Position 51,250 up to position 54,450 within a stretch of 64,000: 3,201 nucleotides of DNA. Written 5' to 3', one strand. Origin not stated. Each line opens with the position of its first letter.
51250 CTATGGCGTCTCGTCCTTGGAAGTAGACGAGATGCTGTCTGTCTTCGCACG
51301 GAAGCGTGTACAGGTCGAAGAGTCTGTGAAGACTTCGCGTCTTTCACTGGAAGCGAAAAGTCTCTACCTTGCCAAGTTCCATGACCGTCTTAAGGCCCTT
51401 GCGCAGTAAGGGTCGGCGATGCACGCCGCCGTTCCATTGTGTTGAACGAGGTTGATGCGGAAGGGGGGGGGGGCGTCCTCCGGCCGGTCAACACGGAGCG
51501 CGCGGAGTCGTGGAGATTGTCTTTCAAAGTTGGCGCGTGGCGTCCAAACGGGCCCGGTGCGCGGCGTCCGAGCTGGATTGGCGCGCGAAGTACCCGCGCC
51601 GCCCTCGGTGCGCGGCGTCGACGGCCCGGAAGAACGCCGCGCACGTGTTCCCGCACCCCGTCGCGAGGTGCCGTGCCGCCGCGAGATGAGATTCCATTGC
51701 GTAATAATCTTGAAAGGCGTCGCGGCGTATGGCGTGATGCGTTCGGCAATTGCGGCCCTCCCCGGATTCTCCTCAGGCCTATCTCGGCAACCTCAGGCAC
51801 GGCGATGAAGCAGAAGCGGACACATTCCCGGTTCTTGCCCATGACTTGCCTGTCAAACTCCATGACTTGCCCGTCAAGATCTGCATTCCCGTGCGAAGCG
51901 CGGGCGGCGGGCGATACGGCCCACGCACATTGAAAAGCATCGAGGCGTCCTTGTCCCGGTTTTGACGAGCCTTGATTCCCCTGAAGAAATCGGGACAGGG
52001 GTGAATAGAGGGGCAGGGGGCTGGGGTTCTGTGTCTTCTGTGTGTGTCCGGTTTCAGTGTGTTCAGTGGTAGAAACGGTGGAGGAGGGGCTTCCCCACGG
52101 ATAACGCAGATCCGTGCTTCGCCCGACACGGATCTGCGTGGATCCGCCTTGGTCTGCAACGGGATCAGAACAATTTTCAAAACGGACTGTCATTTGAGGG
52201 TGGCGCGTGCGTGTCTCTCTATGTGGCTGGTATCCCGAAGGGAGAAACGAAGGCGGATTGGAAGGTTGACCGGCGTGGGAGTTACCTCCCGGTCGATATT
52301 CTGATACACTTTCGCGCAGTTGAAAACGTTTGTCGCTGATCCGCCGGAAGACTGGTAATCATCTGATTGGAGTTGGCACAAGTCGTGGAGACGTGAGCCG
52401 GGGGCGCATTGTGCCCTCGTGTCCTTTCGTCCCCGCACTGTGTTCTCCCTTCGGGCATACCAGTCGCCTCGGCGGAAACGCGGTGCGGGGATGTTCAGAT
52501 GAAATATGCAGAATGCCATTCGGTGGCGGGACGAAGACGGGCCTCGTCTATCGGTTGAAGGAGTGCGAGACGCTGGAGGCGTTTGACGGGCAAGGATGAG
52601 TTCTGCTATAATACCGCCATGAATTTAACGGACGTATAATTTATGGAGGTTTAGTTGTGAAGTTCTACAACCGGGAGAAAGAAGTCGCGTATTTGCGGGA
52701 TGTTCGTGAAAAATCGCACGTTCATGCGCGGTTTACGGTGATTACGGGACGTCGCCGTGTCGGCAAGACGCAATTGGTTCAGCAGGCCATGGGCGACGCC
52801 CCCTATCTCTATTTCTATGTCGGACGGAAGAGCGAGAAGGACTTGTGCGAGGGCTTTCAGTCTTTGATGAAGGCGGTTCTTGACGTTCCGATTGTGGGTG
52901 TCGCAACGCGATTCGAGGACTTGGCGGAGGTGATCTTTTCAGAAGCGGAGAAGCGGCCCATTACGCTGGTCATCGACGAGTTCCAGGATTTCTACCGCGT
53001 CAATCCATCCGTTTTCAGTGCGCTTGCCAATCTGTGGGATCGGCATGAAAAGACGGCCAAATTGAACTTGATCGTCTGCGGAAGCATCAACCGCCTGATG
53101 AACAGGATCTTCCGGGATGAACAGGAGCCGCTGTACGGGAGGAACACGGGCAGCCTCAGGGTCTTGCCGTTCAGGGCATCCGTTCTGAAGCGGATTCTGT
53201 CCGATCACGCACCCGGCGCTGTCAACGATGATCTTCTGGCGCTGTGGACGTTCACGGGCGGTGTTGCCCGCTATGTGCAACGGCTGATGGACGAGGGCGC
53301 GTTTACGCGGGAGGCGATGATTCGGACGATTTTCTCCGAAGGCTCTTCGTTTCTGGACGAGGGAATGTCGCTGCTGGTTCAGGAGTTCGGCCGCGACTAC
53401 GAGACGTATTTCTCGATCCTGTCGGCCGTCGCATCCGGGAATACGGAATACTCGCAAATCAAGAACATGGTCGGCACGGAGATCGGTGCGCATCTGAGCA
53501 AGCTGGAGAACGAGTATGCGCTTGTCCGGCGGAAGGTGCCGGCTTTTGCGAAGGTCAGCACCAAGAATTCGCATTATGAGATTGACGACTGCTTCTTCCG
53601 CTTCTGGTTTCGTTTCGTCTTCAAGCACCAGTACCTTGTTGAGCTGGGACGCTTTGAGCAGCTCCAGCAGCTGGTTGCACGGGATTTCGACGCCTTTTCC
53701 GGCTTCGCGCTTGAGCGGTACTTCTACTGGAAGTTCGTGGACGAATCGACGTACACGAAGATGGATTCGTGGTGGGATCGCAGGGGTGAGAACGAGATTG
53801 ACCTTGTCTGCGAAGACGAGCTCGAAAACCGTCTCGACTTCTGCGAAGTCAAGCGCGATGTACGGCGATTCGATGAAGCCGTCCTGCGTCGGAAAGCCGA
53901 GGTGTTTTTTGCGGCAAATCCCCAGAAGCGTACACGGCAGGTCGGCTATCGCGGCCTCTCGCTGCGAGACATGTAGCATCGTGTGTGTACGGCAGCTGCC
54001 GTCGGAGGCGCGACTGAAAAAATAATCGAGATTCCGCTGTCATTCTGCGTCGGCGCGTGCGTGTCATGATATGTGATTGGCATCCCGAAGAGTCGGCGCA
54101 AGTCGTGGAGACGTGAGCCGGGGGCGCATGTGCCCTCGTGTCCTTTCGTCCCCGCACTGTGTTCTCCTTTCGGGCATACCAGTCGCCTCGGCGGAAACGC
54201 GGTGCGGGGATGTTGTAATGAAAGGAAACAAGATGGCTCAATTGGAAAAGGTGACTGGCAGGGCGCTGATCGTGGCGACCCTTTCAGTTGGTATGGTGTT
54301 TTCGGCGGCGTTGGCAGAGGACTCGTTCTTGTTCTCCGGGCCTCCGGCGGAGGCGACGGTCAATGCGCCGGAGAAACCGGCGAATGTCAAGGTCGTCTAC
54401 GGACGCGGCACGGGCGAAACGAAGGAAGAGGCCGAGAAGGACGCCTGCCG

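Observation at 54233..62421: Lower-GC five-gene cluster: four exported LPP20-like/TPR proteins plus a cytoplasmic repeat + double-PH protein, with no recognisable enzyme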

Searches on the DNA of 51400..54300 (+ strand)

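Call 33: search_rna_families(source=window, start=51400, end=54300, threshold=evalue, max_evalue=1)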
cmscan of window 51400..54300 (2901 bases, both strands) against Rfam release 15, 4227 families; matches with E-value up to 1: 0.
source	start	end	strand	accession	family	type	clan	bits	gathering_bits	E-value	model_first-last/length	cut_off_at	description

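Call 125: build_rna_model(alignment_id=A9, structure=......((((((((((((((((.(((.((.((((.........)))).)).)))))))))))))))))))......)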
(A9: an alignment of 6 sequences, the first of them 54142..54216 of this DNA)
Model R1 built from alignment A9 (6 sequences, 76 columns); structure: as given.
model positions 75; base pairs 25; branch points 0; effective number of sequences 1.52; information 0.753 bits per position. Calibrated on 0.2 Mb of random sequence (short: E-values are rough).
structure used (alignment columns):
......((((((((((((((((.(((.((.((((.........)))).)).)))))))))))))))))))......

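Call 126: search_with_rna_model(model_id=R1, sources=[window, L007, L008, L010, L013, L014, L017, L018, L019, L021, L022, L024, L025, L026, L029, L031, L032, L034, L035, L036, L039, L016, L006], max_evalue=1)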
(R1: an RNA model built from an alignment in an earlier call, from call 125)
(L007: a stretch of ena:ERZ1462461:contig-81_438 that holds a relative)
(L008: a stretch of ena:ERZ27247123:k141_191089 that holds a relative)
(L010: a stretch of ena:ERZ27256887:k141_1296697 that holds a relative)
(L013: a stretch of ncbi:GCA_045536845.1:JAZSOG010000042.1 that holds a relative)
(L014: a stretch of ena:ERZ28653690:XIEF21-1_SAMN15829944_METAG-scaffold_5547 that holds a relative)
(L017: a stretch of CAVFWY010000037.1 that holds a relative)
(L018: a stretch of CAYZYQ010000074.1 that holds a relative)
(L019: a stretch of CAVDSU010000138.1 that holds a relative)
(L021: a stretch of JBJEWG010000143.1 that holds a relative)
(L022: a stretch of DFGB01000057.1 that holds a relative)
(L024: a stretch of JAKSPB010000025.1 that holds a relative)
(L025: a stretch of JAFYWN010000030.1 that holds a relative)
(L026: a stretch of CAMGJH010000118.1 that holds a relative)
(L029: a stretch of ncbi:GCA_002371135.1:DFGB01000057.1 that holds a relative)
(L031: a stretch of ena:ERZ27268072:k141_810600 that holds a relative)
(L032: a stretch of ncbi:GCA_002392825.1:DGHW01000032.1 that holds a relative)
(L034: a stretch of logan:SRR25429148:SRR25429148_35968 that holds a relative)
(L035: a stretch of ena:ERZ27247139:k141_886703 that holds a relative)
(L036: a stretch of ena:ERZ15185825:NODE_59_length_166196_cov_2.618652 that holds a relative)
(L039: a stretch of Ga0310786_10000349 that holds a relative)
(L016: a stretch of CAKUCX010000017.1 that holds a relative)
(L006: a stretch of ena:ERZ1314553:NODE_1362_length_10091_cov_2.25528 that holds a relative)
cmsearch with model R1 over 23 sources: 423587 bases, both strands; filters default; matches with E-value up to 1: 12.
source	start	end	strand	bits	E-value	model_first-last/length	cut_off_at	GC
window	54143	54217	+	100.9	7.9e-27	1-75/75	no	0.61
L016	8333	8407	+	100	1.4e-26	1-75/75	no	0.63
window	52424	52498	+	98.6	3.8e-26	1-75/75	no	0.64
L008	9187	9259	+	82.5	2.3e-21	1-75/75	no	0.6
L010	5750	5820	+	76.4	1.5e-19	1-75/75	no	0.63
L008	9086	9161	-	19.8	0.011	1-75/75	no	0.57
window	54142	54216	-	17.5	0.051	1-75/75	no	0.63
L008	9186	9258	-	17.5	0.053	1-75/75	no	0.6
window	52423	52497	-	17.3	0.062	1-75/75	no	0.64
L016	8339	8400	-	14.7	0.36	7-68/75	no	0.69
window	31535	31583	+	14.6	0.39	1-75/75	no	0.73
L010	5749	5819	-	13.2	0.97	1-75/75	no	0.65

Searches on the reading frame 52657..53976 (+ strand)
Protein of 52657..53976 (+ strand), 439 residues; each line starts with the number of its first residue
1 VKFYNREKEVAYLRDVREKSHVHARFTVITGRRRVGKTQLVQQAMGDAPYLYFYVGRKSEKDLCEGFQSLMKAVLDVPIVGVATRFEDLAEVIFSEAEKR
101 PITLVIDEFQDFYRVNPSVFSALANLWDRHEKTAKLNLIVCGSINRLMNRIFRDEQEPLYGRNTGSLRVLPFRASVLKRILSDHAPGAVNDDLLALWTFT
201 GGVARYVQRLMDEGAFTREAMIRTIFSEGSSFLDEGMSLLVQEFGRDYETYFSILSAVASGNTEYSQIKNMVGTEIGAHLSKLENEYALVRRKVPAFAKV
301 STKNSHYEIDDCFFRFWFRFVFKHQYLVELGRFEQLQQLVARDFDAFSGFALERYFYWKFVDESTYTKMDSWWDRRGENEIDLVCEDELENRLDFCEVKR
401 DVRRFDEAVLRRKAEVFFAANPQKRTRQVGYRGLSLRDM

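Call 3: search_protein_families(library=pfam, proteins=[window:52657-53976:+], max_evalue=1)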
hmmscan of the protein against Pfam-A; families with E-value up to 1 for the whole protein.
window:52657-53976:+ (439 aa): 6 families
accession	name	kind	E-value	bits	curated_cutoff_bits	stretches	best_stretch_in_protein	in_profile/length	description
PF01637.24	ATPase_2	-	1.2e-16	61.7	33.2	1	3-209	1-224/225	ATPase domain predominantly from Archaea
PF03008.20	DUF234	-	3.7e-11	43.8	22.5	1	317-399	1-88/100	Archaea bacterial proteins of unknown function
PF13173.12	AAA_14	-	2.4e-08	34.5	27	1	25-173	3-124/129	AAA domain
PF13401.12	AAA_22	-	9e-07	29.7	27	1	23-144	4-124/130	AAA domain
PF13191.12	AAA_16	-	5e-05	24.3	32.6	1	2-126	1-158/167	AAA ATPase domain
PF13635.12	DUF4143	-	0.069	13.3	28.1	1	339-400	100-159/160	Domain of unknown function (DUF4143)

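Call 5: search_protein_families(library=ncbifam, proteins=[window:52657-53976:+], max_evalue=1)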
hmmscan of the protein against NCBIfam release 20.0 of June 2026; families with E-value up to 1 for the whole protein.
window:52657-53976:+ (439 aa): 0 families

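Call 6: search_protein_families(library=padloc, proteins=[window:52657-53976:+], max_evalue=1)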
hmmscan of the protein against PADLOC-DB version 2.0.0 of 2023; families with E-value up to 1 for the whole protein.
window:52657-53976:+ (439 aa): 8 families
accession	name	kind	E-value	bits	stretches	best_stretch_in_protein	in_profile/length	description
PDLC04985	PDC-S27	-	1.5e-49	167.2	1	2-427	5-445/484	-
PDLC04984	PDC-S27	-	4e-33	113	1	3-405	4-417/474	-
PDLC04791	PDC-S01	-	5.2e-07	26.7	1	23-151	18-128/395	-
PDLC04789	PDC-S01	-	2e-05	21.8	1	20-58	13-53/375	-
PDLC04140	mad8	-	2.2e-05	22.1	2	97-140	188-229/314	mads_8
PDLC04790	PDC-S01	-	0.00029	17.7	1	20-53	23-56/422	-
PDLC04787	PDC-S01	-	0.00041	17.3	1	3-177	10-157/412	-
PDLC04786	PDC-S01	-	0.0042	13.9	1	28-114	24-101/439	-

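Call 7: search_protein_families(library=phrogs, proteins=[window:52657-53976:+], max_evalue=1)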
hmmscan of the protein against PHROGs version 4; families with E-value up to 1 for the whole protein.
window:52657-53976:+ (439 aa): 1 family
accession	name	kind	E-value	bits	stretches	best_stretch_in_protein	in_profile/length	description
phrog_22376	-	unknown function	0.23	12.7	0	364-405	33-74/133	-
